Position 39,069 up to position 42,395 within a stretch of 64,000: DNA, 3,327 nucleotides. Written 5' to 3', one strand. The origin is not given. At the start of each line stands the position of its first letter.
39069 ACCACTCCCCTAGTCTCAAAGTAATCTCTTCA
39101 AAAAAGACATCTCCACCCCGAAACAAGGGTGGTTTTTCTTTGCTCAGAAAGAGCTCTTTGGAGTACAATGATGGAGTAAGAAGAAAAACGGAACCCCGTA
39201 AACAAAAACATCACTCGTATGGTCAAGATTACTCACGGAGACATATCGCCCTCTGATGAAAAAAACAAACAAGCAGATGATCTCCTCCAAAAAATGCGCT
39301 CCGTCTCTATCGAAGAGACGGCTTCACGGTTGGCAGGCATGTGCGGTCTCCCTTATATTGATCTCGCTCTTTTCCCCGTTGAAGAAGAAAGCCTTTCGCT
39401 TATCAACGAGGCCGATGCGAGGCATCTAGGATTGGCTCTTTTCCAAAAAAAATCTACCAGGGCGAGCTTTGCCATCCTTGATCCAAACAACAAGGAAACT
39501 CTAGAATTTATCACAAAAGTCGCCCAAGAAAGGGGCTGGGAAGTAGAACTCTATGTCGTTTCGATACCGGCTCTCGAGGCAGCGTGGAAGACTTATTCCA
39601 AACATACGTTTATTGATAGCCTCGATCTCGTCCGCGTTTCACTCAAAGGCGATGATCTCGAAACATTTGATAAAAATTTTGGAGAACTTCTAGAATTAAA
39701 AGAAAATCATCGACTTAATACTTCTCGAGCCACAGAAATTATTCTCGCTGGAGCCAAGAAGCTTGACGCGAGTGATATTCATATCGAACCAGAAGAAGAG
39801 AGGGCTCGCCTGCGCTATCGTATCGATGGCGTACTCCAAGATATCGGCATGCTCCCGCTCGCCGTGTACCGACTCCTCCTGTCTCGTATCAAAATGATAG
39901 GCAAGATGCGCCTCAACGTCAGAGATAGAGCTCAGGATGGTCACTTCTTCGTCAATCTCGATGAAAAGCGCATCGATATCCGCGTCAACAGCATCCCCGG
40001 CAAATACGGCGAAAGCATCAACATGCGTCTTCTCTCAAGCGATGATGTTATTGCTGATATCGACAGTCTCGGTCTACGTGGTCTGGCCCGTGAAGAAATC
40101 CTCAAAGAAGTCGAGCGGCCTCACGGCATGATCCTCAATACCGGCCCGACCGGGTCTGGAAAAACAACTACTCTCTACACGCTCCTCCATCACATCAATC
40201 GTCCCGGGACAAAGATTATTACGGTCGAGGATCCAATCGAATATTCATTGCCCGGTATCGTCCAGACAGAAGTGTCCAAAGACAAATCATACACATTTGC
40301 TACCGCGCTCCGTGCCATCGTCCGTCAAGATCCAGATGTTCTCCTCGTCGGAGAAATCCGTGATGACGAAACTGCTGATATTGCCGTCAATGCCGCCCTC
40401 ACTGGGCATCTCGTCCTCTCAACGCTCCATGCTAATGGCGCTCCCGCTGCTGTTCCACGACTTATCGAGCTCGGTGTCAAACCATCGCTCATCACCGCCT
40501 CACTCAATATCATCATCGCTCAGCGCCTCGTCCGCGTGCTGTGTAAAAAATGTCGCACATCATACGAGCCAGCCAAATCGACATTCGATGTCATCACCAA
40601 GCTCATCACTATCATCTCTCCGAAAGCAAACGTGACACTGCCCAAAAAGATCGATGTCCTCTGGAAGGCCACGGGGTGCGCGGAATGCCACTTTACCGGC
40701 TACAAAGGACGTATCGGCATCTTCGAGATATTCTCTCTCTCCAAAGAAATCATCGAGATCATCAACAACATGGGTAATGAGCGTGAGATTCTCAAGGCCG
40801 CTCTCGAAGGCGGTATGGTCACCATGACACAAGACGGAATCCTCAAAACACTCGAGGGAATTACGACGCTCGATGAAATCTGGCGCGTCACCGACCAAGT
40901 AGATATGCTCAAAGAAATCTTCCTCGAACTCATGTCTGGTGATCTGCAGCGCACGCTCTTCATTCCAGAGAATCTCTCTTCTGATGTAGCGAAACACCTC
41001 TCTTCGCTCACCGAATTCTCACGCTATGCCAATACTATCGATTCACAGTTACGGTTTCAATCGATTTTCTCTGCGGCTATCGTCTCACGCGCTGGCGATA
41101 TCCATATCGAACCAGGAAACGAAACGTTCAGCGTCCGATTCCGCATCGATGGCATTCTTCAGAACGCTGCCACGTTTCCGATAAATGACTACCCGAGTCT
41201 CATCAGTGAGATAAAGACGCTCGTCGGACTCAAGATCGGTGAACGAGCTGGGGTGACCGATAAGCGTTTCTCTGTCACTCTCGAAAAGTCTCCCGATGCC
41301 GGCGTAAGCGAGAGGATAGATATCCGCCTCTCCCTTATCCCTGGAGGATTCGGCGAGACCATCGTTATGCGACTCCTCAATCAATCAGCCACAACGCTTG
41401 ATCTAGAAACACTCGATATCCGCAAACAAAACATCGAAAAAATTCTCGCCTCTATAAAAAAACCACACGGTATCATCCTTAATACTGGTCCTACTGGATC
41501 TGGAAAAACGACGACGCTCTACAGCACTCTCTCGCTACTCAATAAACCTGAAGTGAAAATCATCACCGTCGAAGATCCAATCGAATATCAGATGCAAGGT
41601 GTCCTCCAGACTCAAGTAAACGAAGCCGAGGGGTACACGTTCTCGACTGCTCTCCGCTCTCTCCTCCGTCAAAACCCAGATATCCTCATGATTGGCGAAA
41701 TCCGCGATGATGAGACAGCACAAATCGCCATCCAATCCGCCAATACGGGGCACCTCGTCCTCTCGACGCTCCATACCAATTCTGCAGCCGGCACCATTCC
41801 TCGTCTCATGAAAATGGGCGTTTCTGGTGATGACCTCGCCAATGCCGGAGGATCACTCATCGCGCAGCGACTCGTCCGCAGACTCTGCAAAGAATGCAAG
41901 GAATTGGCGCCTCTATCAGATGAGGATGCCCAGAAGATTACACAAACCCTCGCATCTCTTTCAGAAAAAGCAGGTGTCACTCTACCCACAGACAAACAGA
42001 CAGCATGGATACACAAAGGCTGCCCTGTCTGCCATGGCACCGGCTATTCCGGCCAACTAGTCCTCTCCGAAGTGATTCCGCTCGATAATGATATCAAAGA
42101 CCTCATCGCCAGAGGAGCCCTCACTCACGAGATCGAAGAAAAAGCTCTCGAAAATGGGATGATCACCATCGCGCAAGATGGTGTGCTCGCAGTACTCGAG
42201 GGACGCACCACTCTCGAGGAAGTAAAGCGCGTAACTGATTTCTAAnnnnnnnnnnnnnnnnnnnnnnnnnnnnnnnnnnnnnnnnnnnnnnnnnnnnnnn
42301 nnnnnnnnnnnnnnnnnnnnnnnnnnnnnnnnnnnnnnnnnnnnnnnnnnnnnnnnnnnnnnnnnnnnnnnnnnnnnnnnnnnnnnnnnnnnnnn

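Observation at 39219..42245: GspE/PilB ATPase with a complete internal duplication (two Walker A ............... cores, two Zn-tetracysteine motifs)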

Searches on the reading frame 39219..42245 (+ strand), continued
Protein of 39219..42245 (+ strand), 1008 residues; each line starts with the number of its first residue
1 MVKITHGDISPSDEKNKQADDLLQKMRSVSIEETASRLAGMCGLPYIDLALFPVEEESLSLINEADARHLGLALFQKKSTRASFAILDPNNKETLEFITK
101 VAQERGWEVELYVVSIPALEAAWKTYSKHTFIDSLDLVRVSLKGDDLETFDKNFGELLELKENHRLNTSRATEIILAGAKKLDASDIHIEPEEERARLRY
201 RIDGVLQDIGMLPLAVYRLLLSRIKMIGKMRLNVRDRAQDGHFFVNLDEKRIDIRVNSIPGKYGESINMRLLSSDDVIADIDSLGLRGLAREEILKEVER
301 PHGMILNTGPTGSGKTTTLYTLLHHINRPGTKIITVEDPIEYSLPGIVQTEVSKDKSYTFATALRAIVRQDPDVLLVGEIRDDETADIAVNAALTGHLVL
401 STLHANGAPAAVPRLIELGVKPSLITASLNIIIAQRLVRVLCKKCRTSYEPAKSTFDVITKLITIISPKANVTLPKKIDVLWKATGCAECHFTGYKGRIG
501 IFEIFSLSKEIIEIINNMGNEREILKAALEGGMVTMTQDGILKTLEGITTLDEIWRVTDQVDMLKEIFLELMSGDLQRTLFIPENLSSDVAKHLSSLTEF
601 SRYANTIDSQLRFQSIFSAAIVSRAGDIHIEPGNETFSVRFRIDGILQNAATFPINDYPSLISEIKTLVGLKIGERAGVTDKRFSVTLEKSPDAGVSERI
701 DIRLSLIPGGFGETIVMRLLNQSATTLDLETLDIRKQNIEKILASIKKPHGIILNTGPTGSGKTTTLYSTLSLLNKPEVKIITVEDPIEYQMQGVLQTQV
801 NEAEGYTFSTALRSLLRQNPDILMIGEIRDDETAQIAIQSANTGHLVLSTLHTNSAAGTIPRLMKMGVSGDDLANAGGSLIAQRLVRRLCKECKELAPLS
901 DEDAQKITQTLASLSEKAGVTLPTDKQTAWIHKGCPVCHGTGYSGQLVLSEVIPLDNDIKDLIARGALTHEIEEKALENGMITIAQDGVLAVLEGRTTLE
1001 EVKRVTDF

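Call 87: find_encoding_contigs(protein=P0148, flank=8000, max_places=2)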
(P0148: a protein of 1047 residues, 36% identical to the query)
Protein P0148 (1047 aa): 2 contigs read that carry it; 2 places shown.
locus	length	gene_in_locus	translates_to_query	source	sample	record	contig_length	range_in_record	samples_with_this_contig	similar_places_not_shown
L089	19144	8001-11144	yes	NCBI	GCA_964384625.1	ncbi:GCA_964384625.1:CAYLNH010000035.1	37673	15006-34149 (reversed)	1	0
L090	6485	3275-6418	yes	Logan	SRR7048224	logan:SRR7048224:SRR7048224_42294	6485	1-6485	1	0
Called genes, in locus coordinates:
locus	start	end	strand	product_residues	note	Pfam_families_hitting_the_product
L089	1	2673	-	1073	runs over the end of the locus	PF06452:CBM9_1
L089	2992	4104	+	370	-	PF01168:Ala_racemase_N, PF00842:Ala_racemase_C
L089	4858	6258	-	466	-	PF00884:Sulfatase, PF01663:Phosphodiest (faint), PF02995:DUF229 (faint), PF16347:SGSH_C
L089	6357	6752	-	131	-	-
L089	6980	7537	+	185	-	PF07638:Sigma70_ECF, PF04542:Sigma70_r2, PF08281:Sigma70_r4_2, PF04545:Sigma70_r4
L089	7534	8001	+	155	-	PF13490:zf-HC2 (weak), PF12728:HTH_17 (weak)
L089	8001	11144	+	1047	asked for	PF00482:T2SSF (weak), PF13191:AAA_16 (faint), PF00482:T2SSF, PF00437:T2SSE, PF13401:AAA_22 (faint), PF20720:nSTAND3 (faint), PF25199:nSTAND_NTPase5 (faint), PF00437:T2SSE, +1 more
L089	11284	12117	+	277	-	-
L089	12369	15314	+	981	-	-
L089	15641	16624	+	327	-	PF20030:bpMoxR, PF07726:AAA_3, PF07728:AAA_5, PF17863:AAA_lid_2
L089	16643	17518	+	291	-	PF01882:DUF58, PF13519:VWA_2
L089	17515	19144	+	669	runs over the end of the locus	PF07584:BatA (weak), PF13519:VWA_2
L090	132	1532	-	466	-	PF00884:Sulfatase, PF01663:Phosphodiest (faint), PF02995:DUF229 (faint), PF16347:SGSH_C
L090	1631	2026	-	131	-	-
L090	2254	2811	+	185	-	PF07638:Sigma70_ECF, PF04542:Sigma70_r2, PF08281:Sigma70_r4_2, PF04545:Sigma70_r4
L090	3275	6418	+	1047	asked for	PF00482:T2SSF (weak), PF13191:AAA_16 (faint), PF00482:T2SSF, PF00437:T2SSE, PF13401:AAA_22 (faint), PF20720:nSTAND3 (faint), PF25199:nSTAND_NTPase5 (faint), PF00437:T2SSE, +1 more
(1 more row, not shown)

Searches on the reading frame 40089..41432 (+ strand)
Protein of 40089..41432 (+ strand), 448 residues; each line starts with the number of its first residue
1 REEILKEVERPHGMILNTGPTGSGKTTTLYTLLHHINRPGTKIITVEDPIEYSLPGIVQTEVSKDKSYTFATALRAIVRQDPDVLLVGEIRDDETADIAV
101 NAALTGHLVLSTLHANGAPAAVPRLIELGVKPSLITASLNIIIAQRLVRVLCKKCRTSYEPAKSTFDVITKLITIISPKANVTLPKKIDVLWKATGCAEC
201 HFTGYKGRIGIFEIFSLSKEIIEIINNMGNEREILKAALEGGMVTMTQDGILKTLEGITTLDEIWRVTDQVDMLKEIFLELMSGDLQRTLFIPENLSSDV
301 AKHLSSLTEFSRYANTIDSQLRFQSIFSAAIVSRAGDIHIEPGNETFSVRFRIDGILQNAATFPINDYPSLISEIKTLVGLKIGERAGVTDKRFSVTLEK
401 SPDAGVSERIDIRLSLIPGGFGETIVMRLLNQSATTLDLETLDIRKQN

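Call 88: predict_structure(alignment_id=A2)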
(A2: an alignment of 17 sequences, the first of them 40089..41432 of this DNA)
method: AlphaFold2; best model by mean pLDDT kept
length: 448 residues; sequences in the alignment: 17
mean_pLDDT: 78.2   pTM: 0.60
mean pLDDT of the five models: 78.2, 74.6, 74.5, 74.3, 71.6
residues with pLDDT >= 90: 98; 70-90: 252; 50-70: 71; < 50: 27
segments of 3 or more residues with pLDDT < 50: 21-25, 283-287, 433-448
pLDDT, mean of each block of 10 residues (from residue 1): 71 60 56 74 69 60 61 72 78 81 81 82 88 86 86 94 83 82 81 94 91 86 92 89 90 94 88 80 50 83 89 85 89 88 92 87 88 75 55 74 67 76 82 43 41
secondary structure, 60 per line:
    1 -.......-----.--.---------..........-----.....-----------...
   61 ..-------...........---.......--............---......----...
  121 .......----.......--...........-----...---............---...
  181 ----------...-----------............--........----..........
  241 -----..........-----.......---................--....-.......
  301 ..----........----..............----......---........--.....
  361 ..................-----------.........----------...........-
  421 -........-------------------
elements in order: H2-8 H27-36 E42-46 E58-62 H70-80 E84-90 H93-104 E108-113 H118-127 H132-138 E141-151 E157-159 H163-174 E191-193 E205-216 H219-226 H231-240 H246-255 H261-267 H271-286 E289-292 H294-302 H307-314 H319-332 E337-342 E346-353 E356-364 H365-378 E390-398 E409-419 E422-429
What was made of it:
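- Tried and rejected: Rigid 'stapled packing unit' CTD(M1)-N2(M2): the AF2 sub-construct gave pTM 0.60, which is inconclusive (call 88).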
